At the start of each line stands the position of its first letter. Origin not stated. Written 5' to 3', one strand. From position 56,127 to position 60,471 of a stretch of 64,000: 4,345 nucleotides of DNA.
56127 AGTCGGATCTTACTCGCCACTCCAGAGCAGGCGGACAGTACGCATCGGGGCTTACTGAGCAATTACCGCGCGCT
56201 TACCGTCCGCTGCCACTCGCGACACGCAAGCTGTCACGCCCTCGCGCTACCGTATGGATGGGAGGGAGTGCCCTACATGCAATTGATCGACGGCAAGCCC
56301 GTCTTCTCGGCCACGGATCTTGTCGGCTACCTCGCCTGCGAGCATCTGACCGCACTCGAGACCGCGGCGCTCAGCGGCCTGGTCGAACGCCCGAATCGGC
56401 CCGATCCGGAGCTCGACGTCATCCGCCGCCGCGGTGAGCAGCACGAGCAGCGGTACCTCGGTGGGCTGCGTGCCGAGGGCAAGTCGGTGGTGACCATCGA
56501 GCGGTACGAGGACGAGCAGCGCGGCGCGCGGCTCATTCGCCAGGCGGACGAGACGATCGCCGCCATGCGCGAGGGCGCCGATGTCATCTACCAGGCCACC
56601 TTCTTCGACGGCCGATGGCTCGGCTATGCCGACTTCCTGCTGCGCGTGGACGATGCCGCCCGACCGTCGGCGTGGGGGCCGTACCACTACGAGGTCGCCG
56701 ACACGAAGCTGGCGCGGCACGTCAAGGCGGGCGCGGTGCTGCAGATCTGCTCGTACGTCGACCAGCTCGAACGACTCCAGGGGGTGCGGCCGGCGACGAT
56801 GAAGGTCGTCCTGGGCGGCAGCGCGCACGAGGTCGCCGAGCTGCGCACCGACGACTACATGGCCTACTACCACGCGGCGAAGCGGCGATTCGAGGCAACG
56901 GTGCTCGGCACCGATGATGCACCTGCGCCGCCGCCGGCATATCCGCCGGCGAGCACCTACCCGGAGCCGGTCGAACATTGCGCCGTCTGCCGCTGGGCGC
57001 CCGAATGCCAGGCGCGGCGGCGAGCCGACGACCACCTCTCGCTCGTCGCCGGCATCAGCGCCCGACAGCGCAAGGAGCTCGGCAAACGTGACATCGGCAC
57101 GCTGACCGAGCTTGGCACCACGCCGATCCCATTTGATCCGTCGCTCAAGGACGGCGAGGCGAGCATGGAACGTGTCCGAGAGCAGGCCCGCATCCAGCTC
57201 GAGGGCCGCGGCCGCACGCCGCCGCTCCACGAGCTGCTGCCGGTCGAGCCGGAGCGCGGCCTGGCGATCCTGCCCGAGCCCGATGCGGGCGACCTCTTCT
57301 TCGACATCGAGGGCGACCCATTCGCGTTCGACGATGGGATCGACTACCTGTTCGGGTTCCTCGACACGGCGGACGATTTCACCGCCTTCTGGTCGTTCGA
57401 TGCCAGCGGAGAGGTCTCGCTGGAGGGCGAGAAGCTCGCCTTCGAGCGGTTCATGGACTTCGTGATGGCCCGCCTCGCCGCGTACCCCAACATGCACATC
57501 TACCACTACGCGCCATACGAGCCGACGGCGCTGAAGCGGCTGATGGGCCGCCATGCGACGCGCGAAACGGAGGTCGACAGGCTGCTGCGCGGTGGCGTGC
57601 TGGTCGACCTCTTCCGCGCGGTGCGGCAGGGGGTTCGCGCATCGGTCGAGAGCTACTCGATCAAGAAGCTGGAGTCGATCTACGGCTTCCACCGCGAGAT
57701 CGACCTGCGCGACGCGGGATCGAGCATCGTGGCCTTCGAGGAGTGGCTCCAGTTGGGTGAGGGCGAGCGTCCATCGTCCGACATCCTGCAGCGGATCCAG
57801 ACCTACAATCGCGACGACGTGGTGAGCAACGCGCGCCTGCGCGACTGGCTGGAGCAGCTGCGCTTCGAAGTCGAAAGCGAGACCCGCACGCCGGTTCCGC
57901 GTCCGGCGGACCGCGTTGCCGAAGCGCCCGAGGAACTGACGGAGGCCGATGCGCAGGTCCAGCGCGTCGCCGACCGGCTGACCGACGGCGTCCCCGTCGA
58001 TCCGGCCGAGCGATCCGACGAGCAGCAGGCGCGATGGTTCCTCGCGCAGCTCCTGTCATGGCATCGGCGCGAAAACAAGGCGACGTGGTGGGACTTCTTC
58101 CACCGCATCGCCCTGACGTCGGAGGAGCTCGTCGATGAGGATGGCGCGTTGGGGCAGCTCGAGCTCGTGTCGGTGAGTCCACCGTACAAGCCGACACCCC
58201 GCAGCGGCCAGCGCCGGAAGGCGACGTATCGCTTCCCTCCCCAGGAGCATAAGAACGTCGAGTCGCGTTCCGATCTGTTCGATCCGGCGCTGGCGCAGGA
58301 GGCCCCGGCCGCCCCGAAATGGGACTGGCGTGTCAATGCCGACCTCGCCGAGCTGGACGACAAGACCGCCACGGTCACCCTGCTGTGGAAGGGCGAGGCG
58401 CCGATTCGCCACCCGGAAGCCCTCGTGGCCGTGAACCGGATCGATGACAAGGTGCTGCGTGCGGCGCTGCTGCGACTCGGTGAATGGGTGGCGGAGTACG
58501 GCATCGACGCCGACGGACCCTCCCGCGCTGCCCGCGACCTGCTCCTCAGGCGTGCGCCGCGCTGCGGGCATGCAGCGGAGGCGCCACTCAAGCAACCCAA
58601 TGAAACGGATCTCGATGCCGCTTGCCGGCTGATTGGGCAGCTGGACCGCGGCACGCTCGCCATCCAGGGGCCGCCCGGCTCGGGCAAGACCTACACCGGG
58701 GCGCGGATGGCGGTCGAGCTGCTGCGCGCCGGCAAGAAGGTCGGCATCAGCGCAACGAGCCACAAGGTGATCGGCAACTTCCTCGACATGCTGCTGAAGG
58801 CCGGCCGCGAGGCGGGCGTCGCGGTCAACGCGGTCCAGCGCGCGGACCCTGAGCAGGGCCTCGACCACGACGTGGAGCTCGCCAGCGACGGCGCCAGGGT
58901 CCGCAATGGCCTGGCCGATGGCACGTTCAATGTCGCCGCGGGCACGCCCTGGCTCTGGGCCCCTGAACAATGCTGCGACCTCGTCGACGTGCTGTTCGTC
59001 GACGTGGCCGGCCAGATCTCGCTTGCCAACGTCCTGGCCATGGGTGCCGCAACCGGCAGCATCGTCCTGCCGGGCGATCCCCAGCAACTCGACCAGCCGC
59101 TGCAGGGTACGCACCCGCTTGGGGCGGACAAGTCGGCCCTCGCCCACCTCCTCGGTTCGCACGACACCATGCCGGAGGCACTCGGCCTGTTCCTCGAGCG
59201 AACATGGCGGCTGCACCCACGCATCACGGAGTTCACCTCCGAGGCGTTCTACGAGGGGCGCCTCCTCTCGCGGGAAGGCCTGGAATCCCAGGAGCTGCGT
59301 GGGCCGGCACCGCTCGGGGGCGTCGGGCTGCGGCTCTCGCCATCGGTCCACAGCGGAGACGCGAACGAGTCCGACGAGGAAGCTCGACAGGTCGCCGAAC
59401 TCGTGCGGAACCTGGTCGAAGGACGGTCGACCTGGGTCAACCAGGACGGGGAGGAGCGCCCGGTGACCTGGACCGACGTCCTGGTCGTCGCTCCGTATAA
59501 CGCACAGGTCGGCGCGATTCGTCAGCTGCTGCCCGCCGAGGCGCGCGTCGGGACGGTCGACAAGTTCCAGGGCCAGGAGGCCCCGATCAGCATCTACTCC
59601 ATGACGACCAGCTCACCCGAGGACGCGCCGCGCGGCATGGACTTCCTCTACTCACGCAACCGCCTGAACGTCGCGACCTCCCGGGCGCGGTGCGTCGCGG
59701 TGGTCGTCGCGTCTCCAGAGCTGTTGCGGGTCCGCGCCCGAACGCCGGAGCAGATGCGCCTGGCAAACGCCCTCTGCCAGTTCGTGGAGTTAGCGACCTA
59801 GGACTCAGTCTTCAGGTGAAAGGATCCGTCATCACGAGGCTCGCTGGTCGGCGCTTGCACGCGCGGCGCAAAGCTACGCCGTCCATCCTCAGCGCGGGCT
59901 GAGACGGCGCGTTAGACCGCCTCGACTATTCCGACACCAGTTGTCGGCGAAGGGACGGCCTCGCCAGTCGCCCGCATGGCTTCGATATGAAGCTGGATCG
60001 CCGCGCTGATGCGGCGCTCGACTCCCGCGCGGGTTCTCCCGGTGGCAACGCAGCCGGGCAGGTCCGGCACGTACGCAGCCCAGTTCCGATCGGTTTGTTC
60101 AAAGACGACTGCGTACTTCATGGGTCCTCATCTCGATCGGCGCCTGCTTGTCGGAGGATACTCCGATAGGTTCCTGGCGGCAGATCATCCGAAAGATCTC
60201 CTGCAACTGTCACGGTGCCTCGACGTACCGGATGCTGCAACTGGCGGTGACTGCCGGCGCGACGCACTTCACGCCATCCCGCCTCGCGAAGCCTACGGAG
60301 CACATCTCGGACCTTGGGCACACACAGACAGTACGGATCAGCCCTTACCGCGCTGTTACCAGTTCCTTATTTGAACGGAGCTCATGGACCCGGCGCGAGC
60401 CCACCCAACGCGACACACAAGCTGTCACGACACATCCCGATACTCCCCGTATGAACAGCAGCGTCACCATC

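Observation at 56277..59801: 1174-aa RecB-like nuclease + RNase H-like + SF1 (DNA2-like) helicase fusion next to orphan brnA and hicAB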

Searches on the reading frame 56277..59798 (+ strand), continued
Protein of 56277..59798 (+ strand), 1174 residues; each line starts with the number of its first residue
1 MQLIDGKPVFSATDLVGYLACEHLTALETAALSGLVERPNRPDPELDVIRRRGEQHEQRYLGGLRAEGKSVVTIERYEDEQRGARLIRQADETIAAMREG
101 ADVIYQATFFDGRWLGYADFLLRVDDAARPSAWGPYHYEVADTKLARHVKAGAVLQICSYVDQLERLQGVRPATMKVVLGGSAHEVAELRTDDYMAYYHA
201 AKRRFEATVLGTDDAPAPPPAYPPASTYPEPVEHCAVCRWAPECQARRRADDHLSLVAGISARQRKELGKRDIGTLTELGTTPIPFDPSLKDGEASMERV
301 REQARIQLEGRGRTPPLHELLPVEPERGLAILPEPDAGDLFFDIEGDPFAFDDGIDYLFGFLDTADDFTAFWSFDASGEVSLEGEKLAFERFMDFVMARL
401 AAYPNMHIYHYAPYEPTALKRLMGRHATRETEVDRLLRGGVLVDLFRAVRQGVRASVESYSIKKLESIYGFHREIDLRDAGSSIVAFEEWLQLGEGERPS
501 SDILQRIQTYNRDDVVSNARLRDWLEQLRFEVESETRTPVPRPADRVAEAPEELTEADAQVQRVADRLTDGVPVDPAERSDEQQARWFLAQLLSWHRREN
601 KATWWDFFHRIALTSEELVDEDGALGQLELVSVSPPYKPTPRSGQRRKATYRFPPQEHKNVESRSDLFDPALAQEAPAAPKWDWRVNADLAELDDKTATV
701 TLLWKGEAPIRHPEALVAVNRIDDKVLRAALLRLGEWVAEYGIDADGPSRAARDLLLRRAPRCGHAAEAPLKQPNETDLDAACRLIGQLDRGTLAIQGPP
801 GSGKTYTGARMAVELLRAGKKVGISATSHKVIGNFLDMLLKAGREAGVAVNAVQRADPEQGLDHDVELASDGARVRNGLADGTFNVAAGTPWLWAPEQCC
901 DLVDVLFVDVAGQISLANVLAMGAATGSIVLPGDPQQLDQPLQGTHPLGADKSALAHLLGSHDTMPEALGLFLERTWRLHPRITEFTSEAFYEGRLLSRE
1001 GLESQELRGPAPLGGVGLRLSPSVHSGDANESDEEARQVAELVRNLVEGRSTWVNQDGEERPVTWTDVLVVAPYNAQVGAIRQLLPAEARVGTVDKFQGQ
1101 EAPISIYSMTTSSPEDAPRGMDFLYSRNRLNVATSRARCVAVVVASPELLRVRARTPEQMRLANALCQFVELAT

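Call 59: search_protein_families(library=pfam, alignment_id=A2, max_evalue=0.00001)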
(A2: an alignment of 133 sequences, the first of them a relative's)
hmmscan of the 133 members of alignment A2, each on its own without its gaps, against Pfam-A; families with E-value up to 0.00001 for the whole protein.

A. member 1, L007:4422-6314:+ (631 aa): 0 families

B. families by the number of members that match (of 133 scanned): 122 families (the first 25 are shown)
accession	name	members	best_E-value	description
PF02646.22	RmuC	3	2.5e-103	RmuC family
PF07690.21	MFS_1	3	2.7e-51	Major Facilitator Superfamily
PF10117.15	McrBC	2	8.8e-77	McrBC 5-methylcytosine restriction system component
PF13280.12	WYL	2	5.1e-23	WYL domain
PF25583.1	WCX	2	2.4e-20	WCX domain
PF00293.34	NUDIX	2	1.1e-18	NUDIX domain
PF00565.23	SNase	2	1.3e-16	Staphylococcal nuclease homologue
PF14815.12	NUDIX_4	2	1.3e-14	NUDIX domain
PF01442.23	Apolipoprotein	2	1e-12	Apolipoprotein A1/A4/E domain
PF07728.20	AAA_5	2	7.9e-12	AAA domain (dynein-related subfamily)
PF08378.17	NERD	2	2.5e-08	Nuclease-related domain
PF04286.17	DUF445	1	4.4e-111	Protein of unknown function (DUF445)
PF02057.21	Glyco_hydro_59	1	4.3e-102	Glycosyl hydrolase family 59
PF04997.17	RNA_pol_Rpb1_1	1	4.1e-85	RNA polymerase Rpb1, domain 1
PF01654.22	Cyt_bd_oxida_I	1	2.5e-78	Cytochrome bd terminal oxidase subunit I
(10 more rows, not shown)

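Call 106: search_protein_families(library=pfam, proteins=[L058:6910-7869:-, L027:6492-7544:+, L033:724-1692:+, L047:1003-2022:-, L056:6926-7978:-, L053:6857-7585:-], max_evalue=0.001)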
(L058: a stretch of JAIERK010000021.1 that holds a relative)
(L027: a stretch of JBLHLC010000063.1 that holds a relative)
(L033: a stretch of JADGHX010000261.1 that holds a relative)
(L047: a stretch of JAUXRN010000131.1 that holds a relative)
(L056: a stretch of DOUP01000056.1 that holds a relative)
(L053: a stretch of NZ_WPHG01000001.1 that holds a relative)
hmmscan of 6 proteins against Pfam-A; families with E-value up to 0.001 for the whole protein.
L058:6910-7869:- (320 aa): 3 families
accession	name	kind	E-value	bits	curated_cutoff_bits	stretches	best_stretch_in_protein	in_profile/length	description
PF13280.12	WYL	-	6.5e-20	71.4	21.8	1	142-210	2-70/70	WYL domain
PF25583.1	WCX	-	1.2e-16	61.2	23.9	1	241-310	4-70/76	WCX domain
PF08279.18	HTH_11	-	0.00018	21.7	25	1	22-61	17-54/55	HTH domain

L027:6492-7544:+ (351 aa): 4 families
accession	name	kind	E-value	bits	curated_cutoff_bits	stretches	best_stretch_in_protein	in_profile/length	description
PF13280.12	WYL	-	5.1e-23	81.3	21.8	1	165-232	2-69/70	WYL domain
PF25583.1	WCX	-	2.4e-20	73.1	23.9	1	263-337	3-74/76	WCX domain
PF19187.6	HTH_PafC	-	1.6e-05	25.2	32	1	28-133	2-114/115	PafC helix-turn-helix domain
PF08279.18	HTH_11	-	3.6e-05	24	25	1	32-76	3-47/55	HTH domain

L033:724-1692:+ (323 aa): 3 families
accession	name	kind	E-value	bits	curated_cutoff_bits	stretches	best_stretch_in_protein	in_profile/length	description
PF13280.12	WYL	-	1.6e-20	73.3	21.8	1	144-212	2-70/70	WYL domain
PF25583.1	WCX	-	2.5e-17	63.4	23.9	1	244-317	5-75/76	WCX domain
PF08279.18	HTH_11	-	7.6e-08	32.6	25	1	6-62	1-55/55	HTH domain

L047:1003-2022:- (340 aa): 2 families
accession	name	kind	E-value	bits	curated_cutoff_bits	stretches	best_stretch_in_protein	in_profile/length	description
PF25583.1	WCX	-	1.2e-14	54.9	23.9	1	260-326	3-66/76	WCX domain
PF13280.12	WYL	-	1.4e-07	31.8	21.8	1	163-229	5-70/70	WYL domain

L056:6926-7978:- (351 aa): 2 families
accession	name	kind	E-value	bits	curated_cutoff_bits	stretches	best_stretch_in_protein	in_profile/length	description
PF25583.1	WCX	-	1.4e-14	54.6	23.9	1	274-340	5-68/76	WCX domain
PF13280.12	WYL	-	2.3e-12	47.1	21.8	1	175-238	2-67/70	WYL domain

L053:6857-7585:- (242 aa): 1 family
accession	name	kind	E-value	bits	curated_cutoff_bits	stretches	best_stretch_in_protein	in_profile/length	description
PF13280.12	WYL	-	9.9e-09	35.5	21.8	1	153-216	4-70/70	WYL domain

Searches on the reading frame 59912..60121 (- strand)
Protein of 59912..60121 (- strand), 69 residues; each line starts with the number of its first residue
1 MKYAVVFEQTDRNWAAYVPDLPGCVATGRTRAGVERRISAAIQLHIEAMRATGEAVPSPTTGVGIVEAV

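Call 16: search_protein_families(library=pfam, proteins=[window:59912-60121:-], max_evalue=0.01)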
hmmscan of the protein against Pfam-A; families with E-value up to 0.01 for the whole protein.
window:59912-60121:- (69 aa): 2 families
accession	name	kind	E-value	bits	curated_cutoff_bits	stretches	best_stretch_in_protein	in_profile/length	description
PF15919.11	HicB_lk_antitox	-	1.3e-08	35.5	27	1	3-60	1-59/123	HicB_like antitoxin of bacterial toxin-antitoxin system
PF21748.3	UPF0150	-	0.00097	19.5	27.3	1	10-52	16-59/64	UPF0150-like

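Call 85: find_encoding_contigs(protein=window:59912-60121:-, flank=6000, max_places=4)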
Protein window:59912-60121:- (69 aa): no gene with exactly this product is on record in the collection.

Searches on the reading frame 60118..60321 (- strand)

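Call 16: search_protein_families(library=pfam, proteins=[window:60118-60321:-], max_evalue=0.01)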
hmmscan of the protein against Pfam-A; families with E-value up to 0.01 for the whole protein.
window:60118-60321:- (67 aa): 1 family
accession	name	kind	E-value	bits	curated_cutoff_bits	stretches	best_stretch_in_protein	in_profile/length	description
PF07927.17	HicA_toxin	-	3e-19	69.3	27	1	5-60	2-57/58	HicA toxin of bacterial toxin-antitoxin,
